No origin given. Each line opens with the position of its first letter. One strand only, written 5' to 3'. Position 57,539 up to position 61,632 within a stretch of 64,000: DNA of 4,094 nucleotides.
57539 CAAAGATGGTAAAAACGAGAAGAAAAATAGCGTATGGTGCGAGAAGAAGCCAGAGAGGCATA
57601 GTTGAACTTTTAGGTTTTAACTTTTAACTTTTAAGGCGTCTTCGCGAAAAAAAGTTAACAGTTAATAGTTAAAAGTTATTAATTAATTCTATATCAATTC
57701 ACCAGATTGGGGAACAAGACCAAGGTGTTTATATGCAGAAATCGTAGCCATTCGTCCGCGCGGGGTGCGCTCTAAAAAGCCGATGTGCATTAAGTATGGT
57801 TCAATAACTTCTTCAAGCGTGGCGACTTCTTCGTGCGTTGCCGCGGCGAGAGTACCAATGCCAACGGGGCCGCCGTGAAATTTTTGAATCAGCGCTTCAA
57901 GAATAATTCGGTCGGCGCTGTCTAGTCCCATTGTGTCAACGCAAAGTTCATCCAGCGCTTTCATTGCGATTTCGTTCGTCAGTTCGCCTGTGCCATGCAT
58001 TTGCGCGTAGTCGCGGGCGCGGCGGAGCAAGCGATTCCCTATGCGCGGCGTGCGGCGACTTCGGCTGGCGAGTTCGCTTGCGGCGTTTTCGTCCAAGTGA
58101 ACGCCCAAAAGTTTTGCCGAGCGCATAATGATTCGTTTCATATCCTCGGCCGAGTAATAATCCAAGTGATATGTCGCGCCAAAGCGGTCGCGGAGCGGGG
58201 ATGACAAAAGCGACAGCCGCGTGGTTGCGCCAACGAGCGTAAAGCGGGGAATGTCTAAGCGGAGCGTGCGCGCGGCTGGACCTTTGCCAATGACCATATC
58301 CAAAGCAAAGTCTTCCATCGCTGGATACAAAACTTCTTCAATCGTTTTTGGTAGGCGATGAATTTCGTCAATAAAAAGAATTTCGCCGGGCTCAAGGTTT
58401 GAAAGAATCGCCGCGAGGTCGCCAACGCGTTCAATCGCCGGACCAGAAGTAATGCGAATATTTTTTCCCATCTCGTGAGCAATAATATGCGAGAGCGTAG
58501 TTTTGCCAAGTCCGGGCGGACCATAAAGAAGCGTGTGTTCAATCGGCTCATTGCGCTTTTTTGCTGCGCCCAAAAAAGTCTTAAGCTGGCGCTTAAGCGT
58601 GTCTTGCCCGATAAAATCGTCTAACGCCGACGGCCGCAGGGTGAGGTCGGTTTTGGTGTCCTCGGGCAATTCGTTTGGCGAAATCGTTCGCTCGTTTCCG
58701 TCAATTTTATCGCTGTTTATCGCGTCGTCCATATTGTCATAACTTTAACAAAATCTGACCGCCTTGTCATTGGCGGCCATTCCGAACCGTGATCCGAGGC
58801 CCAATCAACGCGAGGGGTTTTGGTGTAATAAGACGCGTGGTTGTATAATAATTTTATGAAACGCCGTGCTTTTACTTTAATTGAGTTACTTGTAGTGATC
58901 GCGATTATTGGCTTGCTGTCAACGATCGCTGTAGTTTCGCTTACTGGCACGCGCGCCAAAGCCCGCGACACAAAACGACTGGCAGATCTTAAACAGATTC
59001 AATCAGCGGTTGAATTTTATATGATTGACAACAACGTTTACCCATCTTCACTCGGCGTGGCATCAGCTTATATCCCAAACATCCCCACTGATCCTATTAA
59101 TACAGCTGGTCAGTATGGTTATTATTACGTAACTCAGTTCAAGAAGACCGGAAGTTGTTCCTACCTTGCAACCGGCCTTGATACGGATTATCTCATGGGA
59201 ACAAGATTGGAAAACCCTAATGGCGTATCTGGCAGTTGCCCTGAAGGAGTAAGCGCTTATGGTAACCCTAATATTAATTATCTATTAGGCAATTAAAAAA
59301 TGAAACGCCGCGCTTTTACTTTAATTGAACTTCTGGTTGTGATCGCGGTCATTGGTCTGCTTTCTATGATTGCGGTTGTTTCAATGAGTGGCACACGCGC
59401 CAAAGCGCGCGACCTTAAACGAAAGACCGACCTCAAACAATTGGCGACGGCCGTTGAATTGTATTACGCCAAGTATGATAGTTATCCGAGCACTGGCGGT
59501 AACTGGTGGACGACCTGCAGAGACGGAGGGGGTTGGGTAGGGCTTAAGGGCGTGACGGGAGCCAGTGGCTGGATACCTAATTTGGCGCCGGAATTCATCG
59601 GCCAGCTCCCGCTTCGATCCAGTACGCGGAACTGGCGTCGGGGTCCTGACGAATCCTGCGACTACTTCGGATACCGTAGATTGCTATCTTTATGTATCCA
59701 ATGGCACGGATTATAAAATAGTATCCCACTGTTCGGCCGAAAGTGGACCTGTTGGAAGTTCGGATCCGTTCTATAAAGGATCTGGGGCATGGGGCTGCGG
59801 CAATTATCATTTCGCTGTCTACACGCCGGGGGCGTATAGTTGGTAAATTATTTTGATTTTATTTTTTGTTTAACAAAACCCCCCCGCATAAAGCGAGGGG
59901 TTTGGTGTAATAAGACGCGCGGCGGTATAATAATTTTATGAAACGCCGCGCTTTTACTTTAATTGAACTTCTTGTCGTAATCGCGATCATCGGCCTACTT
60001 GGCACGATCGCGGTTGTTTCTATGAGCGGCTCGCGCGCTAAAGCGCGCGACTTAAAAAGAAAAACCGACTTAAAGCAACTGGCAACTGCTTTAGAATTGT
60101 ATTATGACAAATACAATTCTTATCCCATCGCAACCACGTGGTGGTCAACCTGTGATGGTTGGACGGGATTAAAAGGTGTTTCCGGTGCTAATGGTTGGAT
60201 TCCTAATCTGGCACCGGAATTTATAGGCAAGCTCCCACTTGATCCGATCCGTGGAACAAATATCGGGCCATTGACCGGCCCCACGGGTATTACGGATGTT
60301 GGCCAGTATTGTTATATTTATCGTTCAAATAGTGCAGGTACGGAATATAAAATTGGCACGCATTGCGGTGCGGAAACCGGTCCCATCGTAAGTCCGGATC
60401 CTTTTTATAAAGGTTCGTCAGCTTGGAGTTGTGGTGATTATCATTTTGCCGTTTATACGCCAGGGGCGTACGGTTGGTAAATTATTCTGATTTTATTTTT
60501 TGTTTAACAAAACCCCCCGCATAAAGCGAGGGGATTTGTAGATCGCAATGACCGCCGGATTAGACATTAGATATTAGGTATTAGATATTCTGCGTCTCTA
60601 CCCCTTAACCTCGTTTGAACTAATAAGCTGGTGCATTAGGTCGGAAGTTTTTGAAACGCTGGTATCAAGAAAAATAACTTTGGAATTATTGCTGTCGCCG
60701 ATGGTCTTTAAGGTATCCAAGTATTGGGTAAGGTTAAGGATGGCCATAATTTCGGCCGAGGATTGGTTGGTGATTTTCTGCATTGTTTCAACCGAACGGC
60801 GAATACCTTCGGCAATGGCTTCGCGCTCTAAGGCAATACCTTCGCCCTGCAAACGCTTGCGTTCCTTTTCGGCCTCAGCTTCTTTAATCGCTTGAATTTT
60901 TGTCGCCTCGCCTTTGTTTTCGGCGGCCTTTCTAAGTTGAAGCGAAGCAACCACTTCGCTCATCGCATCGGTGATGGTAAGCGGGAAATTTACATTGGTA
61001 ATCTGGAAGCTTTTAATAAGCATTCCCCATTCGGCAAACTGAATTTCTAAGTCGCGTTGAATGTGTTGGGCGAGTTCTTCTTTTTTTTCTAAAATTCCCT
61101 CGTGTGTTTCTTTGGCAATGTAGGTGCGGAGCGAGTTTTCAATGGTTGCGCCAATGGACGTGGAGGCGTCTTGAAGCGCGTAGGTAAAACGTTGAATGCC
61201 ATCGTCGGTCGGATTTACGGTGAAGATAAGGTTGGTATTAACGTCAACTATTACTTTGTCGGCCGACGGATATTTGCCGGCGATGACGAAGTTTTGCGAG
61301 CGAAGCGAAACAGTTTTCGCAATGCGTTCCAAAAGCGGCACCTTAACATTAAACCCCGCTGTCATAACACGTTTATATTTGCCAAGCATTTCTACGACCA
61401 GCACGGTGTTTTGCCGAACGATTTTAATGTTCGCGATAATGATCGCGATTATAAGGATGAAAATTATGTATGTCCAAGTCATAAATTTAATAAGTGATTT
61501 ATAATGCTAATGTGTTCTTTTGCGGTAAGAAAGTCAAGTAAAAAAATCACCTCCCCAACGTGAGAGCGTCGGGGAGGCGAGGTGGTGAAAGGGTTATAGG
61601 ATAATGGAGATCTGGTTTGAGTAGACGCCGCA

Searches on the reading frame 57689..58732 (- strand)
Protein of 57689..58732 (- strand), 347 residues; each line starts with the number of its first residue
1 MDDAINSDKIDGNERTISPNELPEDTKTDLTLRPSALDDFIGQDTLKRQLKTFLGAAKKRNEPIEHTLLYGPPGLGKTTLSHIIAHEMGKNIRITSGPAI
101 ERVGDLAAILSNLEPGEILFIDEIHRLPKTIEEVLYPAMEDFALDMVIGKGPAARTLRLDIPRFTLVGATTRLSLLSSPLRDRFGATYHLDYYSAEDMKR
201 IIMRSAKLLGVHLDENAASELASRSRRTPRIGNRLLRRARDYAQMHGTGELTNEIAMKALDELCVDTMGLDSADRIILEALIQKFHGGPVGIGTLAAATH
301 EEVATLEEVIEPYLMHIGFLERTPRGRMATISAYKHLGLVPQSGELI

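Call 72: search_protein_families(library=pfam, proteins=[window:57689-58732:-], max_evalue=0.001)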
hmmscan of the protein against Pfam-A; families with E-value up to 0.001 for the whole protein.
window:57689-58732:- (347 aa): 11 families
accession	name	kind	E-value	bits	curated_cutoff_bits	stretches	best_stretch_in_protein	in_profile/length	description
PF05496.18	RuvB_N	-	5e-76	254.3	27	1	32-190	1-159/159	Holliday junction DNA helicase RuvB P-loop domain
PF17864.7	AAA_lid_4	-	1.4e-26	92.4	27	1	193-266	1-74/74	RuvB AAA lid domain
PF05491.19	RuvB_C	-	8.4e-23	80.6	24.7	1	268-337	2-71/72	RuvB C-terminal winged helix domain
PF00004.35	AAA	-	7.7e-19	68.9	21.2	1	68-190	2-129/131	ATPase family associated with various cellular activities (AAA)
PF07728.20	AAA_5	-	1.2e-09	38.7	22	1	66-184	1-139/139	AAA domain (dynein-related subfamily)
PF13191.12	AAA_16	-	9.8e-06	26.6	32.6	1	40-102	2-63/167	AAA ATPase domain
PF05673.19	DUF815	-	0.00017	21.3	23.8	0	34-123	24-115/249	Protein of unknown function (DUF815)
PF14532.12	Sigma54_activ_2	-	0.00058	20.5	25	1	43-136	3-90/138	Sigma-54 interaction domain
PF00910.28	RNA_helicase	-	0.00068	20.5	21.5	0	68-134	2-70/105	RNA helicase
PF13173.12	AAA_14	-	0.00082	19.8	27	0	67-136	5-83/129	AAA domain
PF20720.3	nSTAND3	-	0.00099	19.3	27.2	0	65-122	18-72/155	Novel STAND NTPase 3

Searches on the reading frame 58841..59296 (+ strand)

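Call 90: search_protein_families(library=pfam, proteins=[window:58841-59296:+], max_evalue=0.001)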
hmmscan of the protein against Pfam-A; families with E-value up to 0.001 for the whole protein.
window:58841-59296:+ (151 aa): 2 families
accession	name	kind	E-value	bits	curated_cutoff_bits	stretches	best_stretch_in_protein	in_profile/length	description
PF07963.17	N_methyl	-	5.7e-08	32.5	21.2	1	6-30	2-26/27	Prokaryotic N-terminal methylation motif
PF08334.16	T2SSG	-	0.00079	19.9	21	0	35-70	3-38/108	Type II secretion system (T2SS), protein G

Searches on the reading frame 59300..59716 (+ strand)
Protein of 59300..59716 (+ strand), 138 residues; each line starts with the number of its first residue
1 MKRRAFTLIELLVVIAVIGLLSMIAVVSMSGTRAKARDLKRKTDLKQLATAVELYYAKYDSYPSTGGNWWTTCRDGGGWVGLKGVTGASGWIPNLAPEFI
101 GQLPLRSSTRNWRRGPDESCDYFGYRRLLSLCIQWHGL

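Call 90: search_protein_families(library=pfam, proteins=[window:59300-59716:+], max_evalue=0.001)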
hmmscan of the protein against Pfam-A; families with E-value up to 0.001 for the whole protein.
window:59300-59716:+ (138 aa): 1 family
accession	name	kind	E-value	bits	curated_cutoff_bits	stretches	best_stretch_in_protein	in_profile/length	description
PF07963.17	N_methyl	-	3.2e-07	30.1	21.2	1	2-25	3-26/27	Prokaryotic N-terminal methylation motif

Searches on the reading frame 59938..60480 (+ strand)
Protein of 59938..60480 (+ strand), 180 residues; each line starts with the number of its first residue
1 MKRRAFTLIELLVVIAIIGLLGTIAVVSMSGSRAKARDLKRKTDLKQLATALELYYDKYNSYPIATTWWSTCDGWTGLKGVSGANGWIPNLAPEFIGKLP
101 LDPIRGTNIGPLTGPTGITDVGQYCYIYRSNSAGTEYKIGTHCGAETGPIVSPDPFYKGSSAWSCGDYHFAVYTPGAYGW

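Call 90: search_protein_families(library=pfam, proteins=[window:59938-60480:+], max_evalue=0.001)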
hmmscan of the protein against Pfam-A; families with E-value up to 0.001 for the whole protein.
window:59938-60480:+ (180 aa): 1 family
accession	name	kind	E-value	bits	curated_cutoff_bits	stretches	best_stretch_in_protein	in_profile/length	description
PF07963.17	N_methyl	-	1.7e-07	30.9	21.2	1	2-25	3-26/27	Prokaryotic N-terminal methylation motif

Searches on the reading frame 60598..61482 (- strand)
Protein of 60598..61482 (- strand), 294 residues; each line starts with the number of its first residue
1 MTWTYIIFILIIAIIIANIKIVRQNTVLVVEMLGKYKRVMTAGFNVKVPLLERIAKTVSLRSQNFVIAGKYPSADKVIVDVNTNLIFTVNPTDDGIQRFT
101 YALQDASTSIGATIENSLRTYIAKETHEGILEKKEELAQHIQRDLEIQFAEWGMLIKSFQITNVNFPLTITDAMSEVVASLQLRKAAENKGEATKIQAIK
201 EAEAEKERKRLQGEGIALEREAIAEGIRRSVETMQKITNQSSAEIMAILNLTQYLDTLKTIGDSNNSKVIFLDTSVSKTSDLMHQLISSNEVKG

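Call 90: search_protein_families(library=pfam, proteins=[window:60598-61482:-], max_evalue=0.001)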
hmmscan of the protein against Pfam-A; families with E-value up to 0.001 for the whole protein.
window:60598-61482:- (294 aa): 1 family
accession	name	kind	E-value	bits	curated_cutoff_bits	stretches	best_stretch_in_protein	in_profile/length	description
PF01145.31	Band_7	-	5.3e-25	88.9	23.6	1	20-196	1-166/176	SPFH domain / Band 7 family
